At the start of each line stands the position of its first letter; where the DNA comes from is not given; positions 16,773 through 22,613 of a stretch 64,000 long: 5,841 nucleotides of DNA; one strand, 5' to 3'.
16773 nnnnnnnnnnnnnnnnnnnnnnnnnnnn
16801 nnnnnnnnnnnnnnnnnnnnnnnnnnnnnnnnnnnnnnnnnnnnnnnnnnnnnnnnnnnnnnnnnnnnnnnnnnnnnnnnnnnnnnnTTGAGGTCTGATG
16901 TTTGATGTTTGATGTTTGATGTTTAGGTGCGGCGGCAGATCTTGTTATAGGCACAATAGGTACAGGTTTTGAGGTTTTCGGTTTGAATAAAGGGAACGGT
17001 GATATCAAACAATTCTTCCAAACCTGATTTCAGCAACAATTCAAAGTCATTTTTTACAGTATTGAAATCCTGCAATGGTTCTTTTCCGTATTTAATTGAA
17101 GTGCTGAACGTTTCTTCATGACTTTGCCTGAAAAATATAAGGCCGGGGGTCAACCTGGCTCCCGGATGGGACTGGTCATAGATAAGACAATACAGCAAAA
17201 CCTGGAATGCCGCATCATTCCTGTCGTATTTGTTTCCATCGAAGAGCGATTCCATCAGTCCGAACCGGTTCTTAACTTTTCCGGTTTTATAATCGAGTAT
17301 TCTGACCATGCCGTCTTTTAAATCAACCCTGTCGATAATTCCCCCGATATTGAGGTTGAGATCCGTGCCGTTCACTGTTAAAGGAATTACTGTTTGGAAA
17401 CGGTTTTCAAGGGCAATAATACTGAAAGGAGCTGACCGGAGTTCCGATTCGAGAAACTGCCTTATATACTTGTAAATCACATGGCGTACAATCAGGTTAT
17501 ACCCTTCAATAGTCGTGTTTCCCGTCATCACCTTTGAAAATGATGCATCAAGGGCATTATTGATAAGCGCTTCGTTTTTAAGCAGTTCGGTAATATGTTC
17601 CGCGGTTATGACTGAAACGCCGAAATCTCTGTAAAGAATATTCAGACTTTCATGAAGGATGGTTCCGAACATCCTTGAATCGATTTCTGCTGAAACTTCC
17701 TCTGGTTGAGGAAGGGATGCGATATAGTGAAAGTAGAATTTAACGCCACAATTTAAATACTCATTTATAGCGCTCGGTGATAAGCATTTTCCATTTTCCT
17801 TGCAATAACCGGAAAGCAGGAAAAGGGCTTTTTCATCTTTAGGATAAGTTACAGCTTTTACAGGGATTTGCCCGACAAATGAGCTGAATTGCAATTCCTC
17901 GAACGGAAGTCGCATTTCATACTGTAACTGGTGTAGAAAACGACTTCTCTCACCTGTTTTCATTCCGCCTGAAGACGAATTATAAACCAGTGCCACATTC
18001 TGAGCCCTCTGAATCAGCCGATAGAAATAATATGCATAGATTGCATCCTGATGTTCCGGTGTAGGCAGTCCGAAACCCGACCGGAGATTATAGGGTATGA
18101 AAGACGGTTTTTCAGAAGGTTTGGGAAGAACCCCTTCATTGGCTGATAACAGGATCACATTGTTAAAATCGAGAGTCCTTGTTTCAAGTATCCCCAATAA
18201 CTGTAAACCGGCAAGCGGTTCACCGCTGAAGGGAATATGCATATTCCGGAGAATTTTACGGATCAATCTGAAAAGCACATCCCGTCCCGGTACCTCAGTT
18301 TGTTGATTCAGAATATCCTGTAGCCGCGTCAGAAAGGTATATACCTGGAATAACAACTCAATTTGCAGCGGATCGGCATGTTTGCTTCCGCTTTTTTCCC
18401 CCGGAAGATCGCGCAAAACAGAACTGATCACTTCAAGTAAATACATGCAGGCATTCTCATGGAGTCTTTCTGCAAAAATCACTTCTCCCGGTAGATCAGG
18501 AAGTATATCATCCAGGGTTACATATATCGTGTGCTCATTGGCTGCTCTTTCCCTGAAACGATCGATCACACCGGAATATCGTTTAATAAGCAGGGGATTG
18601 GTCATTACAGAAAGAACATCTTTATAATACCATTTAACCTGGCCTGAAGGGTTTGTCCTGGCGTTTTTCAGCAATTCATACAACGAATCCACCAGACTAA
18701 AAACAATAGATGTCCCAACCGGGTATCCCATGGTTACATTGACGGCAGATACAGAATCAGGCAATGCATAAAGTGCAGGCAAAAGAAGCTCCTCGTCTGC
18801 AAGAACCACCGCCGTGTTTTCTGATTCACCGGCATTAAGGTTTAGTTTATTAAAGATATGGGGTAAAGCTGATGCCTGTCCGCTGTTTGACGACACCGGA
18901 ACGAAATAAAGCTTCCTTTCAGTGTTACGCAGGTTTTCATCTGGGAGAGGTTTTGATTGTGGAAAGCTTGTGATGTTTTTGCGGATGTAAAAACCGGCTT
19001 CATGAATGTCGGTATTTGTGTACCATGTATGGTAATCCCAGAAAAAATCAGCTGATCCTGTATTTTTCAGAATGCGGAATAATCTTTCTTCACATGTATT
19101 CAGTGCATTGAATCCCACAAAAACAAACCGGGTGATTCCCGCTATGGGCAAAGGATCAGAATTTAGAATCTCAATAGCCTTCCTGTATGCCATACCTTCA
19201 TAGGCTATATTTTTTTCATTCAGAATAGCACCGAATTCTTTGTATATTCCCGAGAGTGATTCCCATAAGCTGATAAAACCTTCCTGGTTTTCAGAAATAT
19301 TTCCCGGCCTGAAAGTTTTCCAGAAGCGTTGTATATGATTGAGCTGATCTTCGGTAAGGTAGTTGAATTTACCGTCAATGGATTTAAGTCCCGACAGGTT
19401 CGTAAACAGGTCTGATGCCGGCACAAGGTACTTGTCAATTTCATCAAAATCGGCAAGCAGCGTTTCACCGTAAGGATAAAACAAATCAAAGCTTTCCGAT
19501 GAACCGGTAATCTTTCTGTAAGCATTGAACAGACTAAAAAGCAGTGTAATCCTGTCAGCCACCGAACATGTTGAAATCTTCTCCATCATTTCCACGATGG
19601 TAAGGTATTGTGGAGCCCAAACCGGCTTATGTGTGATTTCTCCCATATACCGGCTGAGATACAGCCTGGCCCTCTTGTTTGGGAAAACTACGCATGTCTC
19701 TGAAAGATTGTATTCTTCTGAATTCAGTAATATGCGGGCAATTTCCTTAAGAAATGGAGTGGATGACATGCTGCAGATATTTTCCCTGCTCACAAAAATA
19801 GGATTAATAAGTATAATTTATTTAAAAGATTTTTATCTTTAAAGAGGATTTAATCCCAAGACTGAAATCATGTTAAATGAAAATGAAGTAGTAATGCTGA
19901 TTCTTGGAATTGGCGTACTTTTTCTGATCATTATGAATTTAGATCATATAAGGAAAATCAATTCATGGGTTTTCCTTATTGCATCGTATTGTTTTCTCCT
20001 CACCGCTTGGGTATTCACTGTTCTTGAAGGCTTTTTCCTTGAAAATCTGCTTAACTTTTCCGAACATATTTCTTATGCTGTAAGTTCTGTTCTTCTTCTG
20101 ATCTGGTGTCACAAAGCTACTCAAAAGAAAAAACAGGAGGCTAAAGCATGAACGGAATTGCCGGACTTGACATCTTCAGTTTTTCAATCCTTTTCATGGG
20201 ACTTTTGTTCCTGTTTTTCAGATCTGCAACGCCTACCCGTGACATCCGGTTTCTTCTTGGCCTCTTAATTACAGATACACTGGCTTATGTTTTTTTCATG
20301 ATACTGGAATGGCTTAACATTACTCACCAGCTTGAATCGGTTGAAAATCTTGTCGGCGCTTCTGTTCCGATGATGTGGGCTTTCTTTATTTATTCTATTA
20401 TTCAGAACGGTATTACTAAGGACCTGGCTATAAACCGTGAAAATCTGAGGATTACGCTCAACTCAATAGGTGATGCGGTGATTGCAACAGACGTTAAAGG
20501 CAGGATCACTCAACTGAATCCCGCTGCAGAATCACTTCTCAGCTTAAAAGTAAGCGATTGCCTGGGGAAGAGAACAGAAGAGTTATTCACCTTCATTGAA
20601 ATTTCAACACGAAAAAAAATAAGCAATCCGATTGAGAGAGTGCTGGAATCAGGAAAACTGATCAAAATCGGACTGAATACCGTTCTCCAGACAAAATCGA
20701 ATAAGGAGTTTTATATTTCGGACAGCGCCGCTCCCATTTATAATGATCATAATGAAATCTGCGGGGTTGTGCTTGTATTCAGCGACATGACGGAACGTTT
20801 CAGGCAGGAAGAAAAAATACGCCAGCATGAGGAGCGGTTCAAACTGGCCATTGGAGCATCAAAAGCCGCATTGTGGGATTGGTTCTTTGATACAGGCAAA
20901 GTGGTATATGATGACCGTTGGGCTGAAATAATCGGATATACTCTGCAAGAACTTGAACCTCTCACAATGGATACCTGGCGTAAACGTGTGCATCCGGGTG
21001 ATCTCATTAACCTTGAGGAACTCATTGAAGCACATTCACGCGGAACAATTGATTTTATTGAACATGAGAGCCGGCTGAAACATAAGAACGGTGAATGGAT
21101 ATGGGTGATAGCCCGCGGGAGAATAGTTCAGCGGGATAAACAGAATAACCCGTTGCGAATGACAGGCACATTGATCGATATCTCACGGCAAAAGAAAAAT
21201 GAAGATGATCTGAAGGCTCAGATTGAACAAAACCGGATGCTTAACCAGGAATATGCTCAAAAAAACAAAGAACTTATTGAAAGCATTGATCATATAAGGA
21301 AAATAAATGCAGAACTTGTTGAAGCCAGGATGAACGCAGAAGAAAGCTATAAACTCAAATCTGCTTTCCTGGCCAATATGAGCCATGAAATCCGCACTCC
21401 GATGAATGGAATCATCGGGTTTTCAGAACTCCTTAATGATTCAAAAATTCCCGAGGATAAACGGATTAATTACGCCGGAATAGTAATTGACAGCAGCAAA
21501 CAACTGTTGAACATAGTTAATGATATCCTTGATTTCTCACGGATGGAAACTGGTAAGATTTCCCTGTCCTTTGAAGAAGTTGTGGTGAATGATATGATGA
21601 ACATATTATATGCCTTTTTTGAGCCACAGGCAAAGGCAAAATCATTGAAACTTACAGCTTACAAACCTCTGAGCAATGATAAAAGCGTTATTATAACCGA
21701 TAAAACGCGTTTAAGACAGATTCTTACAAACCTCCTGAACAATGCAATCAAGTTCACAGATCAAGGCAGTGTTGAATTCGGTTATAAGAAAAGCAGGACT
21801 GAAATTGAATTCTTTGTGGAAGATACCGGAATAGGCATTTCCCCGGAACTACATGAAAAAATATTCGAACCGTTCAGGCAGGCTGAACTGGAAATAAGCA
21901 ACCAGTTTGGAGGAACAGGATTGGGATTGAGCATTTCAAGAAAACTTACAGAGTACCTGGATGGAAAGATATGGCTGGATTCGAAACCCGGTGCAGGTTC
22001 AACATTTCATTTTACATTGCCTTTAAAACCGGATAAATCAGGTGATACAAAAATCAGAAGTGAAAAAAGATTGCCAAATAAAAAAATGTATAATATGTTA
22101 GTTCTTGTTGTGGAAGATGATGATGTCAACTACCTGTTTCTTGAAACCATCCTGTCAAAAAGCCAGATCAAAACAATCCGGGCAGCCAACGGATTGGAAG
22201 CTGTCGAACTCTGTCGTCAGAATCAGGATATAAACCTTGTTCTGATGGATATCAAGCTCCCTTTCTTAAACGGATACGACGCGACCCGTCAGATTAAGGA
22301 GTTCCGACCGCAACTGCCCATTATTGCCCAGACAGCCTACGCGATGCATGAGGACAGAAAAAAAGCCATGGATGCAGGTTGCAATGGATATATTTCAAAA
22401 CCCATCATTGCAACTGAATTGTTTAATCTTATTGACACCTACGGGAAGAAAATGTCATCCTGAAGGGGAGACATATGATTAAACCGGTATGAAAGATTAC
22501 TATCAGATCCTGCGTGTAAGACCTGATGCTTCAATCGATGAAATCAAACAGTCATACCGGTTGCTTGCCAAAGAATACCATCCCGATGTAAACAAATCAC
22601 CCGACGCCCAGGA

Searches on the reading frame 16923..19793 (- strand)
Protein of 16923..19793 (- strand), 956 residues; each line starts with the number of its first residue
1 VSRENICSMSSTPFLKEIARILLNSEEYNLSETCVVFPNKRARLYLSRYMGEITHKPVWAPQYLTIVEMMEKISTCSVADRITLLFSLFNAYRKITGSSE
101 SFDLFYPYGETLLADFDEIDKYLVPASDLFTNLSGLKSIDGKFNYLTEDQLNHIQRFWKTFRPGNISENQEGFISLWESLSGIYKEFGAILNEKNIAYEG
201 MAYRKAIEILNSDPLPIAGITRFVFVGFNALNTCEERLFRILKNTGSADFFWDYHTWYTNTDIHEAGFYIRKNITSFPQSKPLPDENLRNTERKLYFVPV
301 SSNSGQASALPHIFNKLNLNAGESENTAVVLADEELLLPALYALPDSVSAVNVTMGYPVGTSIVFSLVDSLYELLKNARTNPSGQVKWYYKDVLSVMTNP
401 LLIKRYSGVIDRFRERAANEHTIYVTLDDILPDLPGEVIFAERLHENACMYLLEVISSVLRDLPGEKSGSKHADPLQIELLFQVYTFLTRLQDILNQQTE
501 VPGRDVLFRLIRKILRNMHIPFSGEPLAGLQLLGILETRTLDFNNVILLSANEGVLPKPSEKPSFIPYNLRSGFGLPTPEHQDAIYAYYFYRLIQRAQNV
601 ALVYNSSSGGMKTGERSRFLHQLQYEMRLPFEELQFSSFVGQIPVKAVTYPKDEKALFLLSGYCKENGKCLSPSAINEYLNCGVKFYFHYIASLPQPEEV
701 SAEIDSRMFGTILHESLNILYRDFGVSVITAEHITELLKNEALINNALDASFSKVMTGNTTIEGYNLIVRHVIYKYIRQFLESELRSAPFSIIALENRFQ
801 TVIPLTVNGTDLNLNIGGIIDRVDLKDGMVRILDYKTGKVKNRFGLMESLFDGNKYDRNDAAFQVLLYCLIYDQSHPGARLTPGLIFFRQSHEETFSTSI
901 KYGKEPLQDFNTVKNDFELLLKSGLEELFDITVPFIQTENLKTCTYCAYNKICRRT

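Call 63: search_protein_families(library=pfam, proteins=[window:16923-19793:-], max_evalue=0.00001)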
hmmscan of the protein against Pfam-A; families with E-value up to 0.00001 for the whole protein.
window:16923-19793:- (956 aa): 1 family
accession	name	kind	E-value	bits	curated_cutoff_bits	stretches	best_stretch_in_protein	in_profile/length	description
PF12705.13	PDDEXK_1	-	1.4e-34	120.6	22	1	671-954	2-247/247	PD-(D/E)XK nuclease superfamily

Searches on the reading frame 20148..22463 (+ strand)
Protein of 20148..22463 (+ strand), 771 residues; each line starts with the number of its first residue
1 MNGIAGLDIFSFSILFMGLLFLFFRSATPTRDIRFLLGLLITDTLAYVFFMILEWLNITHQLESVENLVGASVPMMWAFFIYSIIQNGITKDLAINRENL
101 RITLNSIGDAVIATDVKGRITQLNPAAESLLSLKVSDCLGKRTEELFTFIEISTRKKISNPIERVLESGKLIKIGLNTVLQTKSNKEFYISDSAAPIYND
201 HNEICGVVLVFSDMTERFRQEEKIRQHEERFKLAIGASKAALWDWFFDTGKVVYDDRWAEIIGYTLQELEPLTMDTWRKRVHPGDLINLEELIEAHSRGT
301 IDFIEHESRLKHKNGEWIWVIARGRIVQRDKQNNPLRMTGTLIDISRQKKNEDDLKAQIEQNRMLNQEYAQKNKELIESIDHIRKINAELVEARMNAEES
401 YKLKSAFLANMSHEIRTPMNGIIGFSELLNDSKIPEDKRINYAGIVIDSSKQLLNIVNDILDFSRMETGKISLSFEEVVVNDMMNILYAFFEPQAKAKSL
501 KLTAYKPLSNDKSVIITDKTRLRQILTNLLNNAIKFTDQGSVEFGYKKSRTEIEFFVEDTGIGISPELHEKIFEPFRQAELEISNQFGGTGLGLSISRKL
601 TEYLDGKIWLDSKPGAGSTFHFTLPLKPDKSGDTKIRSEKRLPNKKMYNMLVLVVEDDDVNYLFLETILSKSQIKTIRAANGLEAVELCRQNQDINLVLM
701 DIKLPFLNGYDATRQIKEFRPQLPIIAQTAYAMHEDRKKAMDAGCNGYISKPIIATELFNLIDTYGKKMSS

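Call 63: search_protein_families(library=pfam, proteins=[window:20148-22463:+], max_evalue=0.00001)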
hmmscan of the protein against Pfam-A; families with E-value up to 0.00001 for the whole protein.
window:20148-22463:+ (771 aa): 7 families
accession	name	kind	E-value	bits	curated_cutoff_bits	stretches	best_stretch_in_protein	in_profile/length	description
PF02518.31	HATPase_c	-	1.9e-30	106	26.4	1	518-627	2-110/111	Histidine kinase-, DNA gyrase B-, and HSP90-like ATPase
PF00072.30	Response_reg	-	4.8e-25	88.3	30.2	1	652-762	1-110/111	Response regulator receiver domain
PF08447.18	PAS_3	-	3.3e-24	85.4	25.6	1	252-341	2-88/89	PAS fold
PF00512.31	HisKA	-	6.4e-20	71.4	26.9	1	404-469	2-66/66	His Kinase A (phospho-acceptor) domain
PF13426.13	PAS_9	-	1e-18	67.9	27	1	109-216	2-103/103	PAS domain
PF00989.32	PAS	-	5e-12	46.3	22.6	1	103-214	6-113/113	PAS fold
PF08448.16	PAS_4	-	4.7e-11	43.3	23.1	1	104-217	1-108/110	PAS fold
